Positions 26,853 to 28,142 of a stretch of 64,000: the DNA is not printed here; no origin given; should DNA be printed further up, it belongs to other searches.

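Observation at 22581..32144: Orphan 8-gene, translationally coupled 'nucleotide chemistry' operon with no pathway I can name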

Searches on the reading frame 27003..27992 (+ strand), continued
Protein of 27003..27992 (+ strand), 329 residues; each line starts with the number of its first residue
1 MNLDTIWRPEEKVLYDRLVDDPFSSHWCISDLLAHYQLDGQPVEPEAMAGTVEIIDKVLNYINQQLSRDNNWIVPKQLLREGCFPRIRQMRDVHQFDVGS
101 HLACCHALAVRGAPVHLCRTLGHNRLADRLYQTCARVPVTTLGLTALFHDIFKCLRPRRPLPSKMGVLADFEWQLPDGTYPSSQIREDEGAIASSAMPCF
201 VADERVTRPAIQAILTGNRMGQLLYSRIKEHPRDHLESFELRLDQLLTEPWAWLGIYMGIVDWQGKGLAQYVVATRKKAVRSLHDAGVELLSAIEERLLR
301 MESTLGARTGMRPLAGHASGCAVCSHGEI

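Call 62: search_protein_representatives(alignment_id=A1)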
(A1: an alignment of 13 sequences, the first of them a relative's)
Query: 13 sequences, 303 profile positions. Proteins with E-value up to 0.001 (for the whole library): 16; up to 1e-10: 14; up to 1e-30: 13. The best 16 are listed.
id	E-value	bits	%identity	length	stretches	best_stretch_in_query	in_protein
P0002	2.2e-128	444.4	-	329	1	2-299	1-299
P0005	3.2e-124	430.7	-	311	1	2-301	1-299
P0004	1.8e-120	418.4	-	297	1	3-298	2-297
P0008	6.3e-111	387.0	-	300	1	2-300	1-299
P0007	1.9e-108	378.9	-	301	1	5-298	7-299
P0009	3.3e-107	374.8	-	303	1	2-299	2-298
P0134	2.5e-104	365.3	-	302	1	4-298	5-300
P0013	8.7e-95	334.0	-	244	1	62-301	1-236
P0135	1.4e-88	313.6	-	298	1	7-297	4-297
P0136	1.5e-86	307.0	-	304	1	3-299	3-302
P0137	6.9e-76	271.9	-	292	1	18-299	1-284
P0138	8.3e-70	252.0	-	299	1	2-299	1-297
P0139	5.2e-45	170.6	-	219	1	2-115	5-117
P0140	1.2e-25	107.0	-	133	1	12-123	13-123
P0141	2.8e-07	46.7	-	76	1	3-74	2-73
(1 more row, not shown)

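Call 65: find_encoding_contigs(protein=P0009, flank=10000, max_places=1)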
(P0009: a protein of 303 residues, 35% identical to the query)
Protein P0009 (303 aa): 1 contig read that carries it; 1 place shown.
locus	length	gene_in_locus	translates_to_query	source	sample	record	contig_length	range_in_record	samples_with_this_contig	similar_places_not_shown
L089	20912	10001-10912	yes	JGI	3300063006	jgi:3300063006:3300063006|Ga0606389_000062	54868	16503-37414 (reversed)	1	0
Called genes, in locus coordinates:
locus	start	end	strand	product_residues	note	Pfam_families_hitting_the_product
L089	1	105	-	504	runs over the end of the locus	PF00239:Resolvase, PF07508:Recombinase, PF13408:Zn_ribbon_recom (weak)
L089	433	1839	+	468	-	-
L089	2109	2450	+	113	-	PF12599:DUF3768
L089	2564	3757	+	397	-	PF10412:TrwB_AAD_bind, PF01935:DUF87, PF13401:AAA_22 (faint)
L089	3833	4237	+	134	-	-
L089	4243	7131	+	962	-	-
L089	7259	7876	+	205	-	PF00589:Phage_integrase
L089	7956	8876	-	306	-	PF00586:AIRS, PF02769:AIRS_C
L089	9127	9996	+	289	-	PF01636:APH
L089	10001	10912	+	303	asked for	-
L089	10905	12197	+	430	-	PF00702:Hydrolase, PF13242:Hydrolase_like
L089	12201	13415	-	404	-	PF04055:Radical_SAM, PF13353:Fer4_12, PF13186:SPASM (weak)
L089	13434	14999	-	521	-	PF02310:B12-binding, PF04055:Radical_SAM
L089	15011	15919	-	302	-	PF01636:APH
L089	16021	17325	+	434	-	PF06723:MreB_Mbl (faint), PF00012:HSP70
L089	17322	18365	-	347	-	PF00962:A_deaminase (weak)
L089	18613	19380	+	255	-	-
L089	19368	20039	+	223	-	-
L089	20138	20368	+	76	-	PF13560:HTH_31 (weak)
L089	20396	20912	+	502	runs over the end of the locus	PF00239:Resolvase, PF07508:Recombinase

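Call 66: find_encoding_contigs(protein=P0004, flank=10000, max_places=1)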
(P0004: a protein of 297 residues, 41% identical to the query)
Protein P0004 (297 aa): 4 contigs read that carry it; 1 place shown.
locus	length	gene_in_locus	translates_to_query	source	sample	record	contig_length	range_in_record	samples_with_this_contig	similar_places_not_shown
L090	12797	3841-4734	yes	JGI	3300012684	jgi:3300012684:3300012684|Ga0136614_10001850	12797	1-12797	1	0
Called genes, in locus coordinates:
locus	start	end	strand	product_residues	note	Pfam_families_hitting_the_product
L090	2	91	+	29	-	?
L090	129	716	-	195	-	PF01546:Peptidase_M20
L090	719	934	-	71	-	-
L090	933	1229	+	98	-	-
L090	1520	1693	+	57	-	-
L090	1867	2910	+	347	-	PF00586:AIRS, PF02769:AIRS_C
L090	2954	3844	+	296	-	PF01636:APH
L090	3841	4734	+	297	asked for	-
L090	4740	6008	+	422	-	-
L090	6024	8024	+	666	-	PF00580:UvrD-helicase (faint), PF13245:AAA_19 (faint), PF01443:Viral_helicase1 (faint), PF13361:UvrD_C (faint), PF13538:UvrD_C_2 (weak)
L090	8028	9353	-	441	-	PF00962:A_deaminase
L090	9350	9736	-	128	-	PF00719:Pyrophosphatase (weak)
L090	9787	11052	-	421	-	PF04055:Radical_SAM, PF13353:Fer4_12 (weak), PF13186:SPASM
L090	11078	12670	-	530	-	PF02310:B12-binding, PF04055:Radical_SAM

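Call 67: find_encoding_contigs(protein=P0011, flank=10000, max_places=1)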
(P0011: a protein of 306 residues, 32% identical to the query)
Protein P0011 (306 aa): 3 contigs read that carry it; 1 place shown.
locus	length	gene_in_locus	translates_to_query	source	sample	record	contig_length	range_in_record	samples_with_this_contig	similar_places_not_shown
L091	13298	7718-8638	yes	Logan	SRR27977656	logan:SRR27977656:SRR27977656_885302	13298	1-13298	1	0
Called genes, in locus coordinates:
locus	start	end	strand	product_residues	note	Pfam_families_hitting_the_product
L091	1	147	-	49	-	?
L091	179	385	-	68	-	-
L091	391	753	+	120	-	-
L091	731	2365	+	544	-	PF02310:B12-binding, PF04055:Radical_SAM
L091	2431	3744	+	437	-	PF13353:Fer4_12, PF04055:Radical_SAM, PF13186:SPASM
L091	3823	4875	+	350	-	PF00586:AIRS, PF02769:AIRS_C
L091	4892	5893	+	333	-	-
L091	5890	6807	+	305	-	PF01048:PNP_UDP_1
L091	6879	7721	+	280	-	PF01636:APH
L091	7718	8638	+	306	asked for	-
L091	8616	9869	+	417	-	PF13242:Hydrolase_like (weak)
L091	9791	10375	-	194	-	PF18722:MazG_C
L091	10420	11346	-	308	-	PF01636:APH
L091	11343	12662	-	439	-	-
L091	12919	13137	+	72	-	-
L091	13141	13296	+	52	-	?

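Call 74: search_protein_families(library=ncbifam, proteins=[L090:6024-8024:+], max_evalue=0.00001)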
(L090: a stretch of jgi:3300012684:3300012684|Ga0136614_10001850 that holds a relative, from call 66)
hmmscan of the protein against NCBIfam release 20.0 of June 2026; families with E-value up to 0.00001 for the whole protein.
L090:6024-8024:+ (666 aa): 7 families
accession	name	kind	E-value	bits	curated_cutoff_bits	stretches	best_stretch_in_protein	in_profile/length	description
NF041258.1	motor_HelR_2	exception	2.6e-104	349.9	1100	2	12-442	3-440/713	RNA polymerase recycling motor ATPase HelR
NF041465.1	HelD_MYCSM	equivalog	1.4e-93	314.3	1051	2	12-442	8-445/719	RNA polymerase recycling motor HelD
NF041254.1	motor_HelR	exception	1.1e-85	288.3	750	2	40-444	50-451/706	RNA polymerase recycling motor ATPase HelR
NF041464.1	HelD_BACSU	equivalog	2.3e-42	144.9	419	2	31-257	70-297/779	RNA polymerase recycling motor HelD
NF008743.0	PRK11773.1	equivalog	6.5e-09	34.7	965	0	444-527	212-299/720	DNA helicase II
TIGR01075.1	uvrD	equivalog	2.5e-07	29.4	1144.45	0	444-526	207-293/715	DNA helicase II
TIGR01073.1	pcrA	equivalog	5.1e-07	28.4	911.2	0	172-216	3-46/725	DNA helicase PcrA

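Call 100: search_protein_families(library=pfam, proteins=[L091:11343-12662:-, L091:4892-5893:+], max_evalue=0.1)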
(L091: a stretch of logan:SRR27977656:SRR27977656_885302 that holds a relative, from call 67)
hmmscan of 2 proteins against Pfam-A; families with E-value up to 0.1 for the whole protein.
L091:11343-12662:- (439 aa): 3 families
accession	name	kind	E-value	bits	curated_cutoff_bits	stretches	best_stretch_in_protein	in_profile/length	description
PF17874.7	TPR_MalT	-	0.00043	20.1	45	1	237-354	2-112/336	MalT-like TPR region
PF13542.12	HTH_Tnp_ISL3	-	0.0082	16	27.4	1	10-40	16-46/51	Helix-turn-helix domain of transposase family ISL3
PF14559.12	TPR_19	-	0.053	14.3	25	0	198-237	27-67/68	Tetratricopeptide repeat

L091:4892-5893:+ (333 aa): 2 families
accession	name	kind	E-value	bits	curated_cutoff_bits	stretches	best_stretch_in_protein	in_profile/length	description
PF13191.12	AAA_16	-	0.0066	17.4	32.6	1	147-182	24-63/167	AAA ATPase domain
PF13555.12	AAA_29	-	0.012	15.7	27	1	134-164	8-39/61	P-loop containing region of AAA domain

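Call 101: find_related_loci(query=A1, collection=metagenome_contigs, flank=10000)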
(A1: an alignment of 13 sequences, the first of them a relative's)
Query A1 (329 aa) in metagenome_contigs; peptide patterns used: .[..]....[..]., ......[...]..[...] (x = any residue, [..] = any of these).
174 stretches matched a pattern; 3 encode a relative of the query (tblastn E <= 1e-3); 3 distinct loci.
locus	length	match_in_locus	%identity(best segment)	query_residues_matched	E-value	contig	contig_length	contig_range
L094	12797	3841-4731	41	1-298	5e-67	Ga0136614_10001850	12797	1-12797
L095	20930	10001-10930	40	1-318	3e-68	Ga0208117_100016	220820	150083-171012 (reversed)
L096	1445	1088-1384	45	11-111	8e-17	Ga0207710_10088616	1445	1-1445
